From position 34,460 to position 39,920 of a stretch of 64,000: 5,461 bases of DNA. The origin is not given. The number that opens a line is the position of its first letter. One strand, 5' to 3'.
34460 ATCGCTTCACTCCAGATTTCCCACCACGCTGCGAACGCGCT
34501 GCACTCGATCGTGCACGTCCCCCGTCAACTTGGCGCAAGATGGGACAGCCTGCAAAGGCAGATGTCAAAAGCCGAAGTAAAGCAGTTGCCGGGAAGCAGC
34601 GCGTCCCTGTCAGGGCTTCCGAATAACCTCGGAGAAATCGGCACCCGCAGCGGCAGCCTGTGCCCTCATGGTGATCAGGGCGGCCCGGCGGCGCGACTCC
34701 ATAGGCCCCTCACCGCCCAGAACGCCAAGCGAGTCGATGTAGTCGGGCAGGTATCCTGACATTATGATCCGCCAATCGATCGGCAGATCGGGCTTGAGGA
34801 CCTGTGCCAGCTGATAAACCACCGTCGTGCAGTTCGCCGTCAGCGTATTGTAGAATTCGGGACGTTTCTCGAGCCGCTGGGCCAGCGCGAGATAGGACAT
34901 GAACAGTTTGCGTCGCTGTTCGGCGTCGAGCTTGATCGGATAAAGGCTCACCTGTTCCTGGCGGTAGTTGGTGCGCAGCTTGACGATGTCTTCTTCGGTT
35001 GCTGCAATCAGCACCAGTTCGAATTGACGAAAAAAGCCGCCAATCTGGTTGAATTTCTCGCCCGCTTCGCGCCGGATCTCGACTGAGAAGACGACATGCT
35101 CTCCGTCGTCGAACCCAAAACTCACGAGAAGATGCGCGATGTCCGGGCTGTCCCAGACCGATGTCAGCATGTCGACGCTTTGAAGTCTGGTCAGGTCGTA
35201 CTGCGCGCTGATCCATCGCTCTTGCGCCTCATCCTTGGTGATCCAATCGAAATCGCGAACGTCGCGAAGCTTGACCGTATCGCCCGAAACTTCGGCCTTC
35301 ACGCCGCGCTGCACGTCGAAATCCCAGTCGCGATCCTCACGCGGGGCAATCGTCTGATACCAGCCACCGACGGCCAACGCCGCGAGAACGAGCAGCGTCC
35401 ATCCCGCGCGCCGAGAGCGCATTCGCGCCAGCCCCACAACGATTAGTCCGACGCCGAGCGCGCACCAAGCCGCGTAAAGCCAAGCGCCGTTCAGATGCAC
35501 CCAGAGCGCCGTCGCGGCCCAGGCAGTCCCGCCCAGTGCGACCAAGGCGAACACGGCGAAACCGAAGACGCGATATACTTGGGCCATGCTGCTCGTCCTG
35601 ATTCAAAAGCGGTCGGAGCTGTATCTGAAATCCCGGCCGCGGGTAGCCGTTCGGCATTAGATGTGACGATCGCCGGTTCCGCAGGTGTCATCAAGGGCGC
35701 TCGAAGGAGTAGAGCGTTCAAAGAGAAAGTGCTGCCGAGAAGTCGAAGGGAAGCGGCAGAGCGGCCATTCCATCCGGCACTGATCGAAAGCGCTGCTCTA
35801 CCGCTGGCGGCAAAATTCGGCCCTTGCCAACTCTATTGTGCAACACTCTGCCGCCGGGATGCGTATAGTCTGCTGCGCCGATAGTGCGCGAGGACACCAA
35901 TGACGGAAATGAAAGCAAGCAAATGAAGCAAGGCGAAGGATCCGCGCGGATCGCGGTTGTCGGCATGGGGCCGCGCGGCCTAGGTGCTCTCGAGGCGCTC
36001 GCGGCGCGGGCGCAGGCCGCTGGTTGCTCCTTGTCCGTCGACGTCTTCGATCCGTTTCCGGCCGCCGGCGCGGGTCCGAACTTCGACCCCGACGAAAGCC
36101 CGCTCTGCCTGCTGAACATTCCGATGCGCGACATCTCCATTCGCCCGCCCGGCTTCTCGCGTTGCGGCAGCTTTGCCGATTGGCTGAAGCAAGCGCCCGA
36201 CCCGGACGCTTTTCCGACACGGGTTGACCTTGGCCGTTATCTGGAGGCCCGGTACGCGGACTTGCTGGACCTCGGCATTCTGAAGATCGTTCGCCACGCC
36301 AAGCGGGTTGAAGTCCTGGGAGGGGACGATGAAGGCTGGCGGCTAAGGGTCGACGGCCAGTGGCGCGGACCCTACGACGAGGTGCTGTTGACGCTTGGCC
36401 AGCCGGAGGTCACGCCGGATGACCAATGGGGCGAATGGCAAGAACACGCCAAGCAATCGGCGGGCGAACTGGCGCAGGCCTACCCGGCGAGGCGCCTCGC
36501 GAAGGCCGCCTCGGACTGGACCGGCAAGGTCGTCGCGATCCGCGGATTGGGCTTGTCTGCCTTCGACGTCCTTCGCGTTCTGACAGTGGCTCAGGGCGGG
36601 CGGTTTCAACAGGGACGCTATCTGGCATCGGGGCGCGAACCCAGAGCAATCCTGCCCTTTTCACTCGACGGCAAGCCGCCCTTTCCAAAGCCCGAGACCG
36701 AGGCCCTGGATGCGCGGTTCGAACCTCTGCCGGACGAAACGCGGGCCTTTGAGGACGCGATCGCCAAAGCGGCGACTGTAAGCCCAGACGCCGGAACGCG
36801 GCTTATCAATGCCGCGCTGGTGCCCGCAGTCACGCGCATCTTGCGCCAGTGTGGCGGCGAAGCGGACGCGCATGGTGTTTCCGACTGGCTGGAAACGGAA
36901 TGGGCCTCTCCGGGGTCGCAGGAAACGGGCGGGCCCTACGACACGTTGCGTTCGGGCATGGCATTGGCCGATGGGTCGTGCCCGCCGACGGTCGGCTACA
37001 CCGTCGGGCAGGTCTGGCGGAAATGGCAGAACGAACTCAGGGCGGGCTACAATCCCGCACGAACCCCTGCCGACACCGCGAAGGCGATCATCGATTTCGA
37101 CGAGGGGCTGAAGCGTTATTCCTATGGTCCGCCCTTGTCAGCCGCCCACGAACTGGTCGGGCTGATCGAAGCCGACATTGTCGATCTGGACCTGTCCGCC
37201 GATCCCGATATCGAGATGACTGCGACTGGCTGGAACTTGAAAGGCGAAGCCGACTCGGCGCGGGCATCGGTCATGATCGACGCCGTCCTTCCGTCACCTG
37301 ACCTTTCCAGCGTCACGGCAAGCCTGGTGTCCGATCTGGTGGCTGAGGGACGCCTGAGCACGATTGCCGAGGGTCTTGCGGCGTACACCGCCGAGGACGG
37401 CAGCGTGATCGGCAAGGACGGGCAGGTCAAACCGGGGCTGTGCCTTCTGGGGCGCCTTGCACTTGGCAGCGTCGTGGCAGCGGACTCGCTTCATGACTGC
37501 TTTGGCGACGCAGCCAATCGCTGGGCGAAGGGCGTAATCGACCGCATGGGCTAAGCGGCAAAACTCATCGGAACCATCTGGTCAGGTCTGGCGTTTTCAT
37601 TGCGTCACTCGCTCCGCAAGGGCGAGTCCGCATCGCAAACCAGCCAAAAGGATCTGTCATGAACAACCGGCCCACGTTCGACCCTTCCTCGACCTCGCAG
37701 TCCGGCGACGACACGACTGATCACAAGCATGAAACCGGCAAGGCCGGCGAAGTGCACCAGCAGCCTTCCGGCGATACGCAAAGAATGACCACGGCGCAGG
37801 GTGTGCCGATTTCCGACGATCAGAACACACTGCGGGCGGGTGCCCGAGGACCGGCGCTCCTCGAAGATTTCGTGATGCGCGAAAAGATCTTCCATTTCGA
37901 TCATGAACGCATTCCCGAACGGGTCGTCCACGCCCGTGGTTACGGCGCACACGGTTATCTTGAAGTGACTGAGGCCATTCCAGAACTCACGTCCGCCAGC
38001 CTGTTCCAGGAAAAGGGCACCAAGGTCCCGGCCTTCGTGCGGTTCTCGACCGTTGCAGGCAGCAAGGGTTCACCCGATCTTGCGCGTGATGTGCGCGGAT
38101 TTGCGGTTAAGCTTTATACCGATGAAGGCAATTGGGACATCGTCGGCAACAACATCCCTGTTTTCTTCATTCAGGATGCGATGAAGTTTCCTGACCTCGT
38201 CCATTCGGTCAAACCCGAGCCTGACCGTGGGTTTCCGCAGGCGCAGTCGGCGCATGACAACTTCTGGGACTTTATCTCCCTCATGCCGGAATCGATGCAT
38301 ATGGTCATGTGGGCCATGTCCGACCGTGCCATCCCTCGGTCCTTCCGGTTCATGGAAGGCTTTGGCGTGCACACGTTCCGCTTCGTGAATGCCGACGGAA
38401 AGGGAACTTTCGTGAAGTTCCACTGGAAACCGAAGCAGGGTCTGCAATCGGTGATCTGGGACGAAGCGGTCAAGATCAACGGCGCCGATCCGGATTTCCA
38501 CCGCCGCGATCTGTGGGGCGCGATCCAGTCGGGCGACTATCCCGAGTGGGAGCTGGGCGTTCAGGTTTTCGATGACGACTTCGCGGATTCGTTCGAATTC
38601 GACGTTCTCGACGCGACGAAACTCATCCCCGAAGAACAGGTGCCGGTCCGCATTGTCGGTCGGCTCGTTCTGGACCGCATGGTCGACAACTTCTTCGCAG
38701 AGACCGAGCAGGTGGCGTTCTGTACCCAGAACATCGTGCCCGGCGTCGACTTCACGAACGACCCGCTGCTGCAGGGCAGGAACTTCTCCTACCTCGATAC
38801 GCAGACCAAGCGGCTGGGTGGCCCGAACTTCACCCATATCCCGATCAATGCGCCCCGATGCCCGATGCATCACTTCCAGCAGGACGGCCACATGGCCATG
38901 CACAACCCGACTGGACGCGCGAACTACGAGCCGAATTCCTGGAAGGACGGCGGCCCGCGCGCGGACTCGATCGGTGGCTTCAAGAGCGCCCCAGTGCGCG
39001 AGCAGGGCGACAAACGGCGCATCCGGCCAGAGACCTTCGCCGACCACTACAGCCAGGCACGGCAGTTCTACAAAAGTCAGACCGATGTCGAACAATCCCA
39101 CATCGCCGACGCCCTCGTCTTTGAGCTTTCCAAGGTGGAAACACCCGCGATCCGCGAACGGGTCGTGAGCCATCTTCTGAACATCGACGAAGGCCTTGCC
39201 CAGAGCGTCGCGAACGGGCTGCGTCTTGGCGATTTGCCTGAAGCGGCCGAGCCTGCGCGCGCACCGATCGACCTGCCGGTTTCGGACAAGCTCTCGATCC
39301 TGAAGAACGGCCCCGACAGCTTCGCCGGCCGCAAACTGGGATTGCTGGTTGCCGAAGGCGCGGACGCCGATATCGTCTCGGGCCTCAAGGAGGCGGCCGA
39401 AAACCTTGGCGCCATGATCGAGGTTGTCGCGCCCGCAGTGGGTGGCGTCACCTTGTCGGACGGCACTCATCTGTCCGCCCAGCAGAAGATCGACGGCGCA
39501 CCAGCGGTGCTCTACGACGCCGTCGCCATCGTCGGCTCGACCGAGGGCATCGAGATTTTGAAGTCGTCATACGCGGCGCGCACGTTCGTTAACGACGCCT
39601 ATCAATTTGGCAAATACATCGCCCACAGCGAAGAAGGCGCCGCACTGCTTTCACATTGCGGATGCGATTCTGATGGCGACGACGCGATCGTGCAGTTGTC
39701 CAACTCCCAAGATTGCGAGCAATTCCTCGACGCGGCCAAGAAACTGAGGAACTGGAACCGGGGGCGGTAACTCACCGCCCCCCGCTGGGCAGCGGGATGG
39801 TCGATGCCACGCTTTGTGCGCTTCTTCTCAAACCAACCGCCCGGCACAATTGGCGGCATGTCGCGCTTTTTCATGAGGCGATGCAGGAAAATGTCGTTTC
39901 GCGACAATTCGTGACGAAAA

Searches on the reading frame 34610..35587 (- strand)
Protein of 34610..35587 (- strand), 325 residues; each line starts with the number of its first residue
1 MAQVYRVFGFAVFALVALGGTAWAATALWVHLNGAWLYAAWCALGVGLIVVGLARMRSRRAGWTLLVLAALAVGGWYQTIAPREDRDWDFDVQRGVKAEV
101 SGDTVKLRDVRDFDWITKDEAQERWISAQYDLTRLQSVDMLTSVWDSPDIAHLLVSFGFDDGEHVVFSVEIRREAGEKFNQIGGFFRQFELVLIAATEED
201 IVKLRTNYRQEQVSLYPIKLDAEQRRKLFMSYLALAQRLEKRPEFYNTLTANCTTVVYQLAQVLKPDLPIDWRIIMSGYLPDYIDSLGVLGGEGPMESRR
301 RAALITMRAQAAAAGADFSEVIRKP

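Call 91: search_protein_families(library=pfam, proteins=[window:34610-35587:-], max_evalue=0.00001)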
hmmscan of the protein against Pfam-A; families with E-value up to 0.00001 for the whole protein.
window:34610-35587:- (325 aa): 1 family
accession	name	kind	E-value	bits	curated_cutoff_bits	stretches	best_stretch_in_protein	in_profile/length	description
PF13387.12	Lnb_N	-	4.3e-46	157.1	22.2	1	121-277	1-174/175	Lnb N-terminal periplasmic domain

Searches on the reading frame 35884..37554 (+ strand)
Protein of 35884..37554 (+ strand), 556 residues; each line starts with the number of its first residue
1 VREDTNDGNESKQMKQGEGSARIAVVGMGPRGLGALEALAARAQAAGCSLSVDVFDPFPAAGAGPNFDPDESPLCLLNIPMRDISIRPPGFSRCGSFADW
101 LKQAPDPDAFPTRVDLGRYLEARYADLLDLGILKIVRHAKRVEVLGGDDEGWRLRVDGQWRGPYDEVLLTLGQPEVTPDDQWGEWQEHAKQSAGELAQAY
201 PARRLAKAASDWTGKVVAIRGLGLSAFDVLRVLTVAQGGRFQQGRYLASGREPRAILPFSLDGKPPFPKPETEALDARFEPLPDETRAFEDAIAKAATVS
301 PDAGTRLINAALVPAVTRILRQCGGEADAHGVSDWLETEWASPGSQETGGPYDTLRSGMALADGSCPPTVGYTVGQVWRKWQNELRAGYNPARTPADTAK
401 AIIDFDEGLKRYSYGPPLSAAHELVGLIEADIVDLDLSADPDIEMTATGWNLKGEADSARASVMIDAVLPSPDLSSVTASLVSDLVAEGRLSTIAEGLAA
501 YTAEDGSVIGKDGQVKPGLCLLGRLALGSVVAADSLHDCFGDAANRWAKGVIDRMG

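Call 91: search_protein_families(library=pfam, proteins=[window:35884-37554:+], max_evalue=0.00001)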
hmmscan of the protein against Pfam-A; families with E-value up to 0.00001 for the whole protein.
window:35884-37554:+ (556 aa): 1 family
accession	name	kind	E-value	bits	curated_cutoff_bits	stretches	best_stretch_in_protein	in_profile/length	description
PF13454.12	NAD_binding_9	-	5.9e-24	85.2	21.8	1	24-173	1-154/155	FAD-NAD(P)-binding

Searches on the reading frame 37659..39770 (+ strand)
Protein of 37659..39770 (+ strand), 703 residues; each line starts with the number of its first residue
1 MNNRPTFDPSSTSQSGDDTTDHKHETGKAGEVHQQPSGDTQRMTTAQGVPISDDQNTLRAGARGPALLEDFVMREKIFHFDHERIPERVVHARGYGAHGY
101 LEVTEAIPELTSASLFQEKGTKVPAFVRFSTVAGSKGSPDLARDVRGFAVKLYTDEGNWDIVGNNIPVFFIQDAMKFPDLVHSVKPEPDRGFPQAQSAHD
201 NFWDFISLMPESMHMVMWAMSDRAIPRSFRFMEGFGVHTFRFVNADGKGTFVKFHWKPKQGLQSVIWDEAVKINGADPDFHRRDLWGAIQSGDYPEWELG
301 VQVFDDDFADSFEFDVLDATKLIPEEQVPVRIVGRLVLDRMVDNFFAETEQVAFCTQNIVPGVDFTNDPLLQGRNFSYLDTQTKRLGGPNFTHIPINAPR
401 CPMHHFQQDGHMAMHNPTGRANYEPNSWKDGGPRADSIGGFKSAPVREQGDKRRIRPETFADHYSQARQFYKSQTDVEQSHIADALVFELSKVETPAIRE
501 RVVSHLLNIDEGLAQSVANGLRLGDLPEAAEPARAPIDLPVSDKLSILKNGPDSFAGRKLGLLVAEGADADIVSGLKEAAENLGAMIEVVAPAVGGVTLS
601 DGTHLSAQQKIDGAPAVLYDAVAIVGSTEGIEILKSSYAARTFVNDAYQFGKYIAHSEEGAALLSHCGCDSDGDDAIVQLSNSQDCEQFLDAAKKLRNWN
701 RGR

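Call 91: search_protein_families(library=pfam, proteins=[window:37659-39770:+], max_evalue=0.00001)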
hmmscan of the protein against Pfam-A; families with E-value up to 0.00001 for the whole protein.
window:37659-39770:+ (703 aa): 3 families
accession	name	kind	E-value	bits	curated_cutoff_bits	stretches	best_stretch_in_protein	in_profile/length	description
PF00199.24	Catalase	-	2.5e-180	600.1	25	1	44-429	1-382/383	Catalase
PF06628.17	Catalase-rel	-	6.6e-24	84.3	30.1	1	458-521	2-65/65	Catalase-related immune-responsive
PF18011.7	Catalase_C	-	2.2e-10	40.7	24.6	1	556-701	1-148/150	C-terminal domain found in long catalases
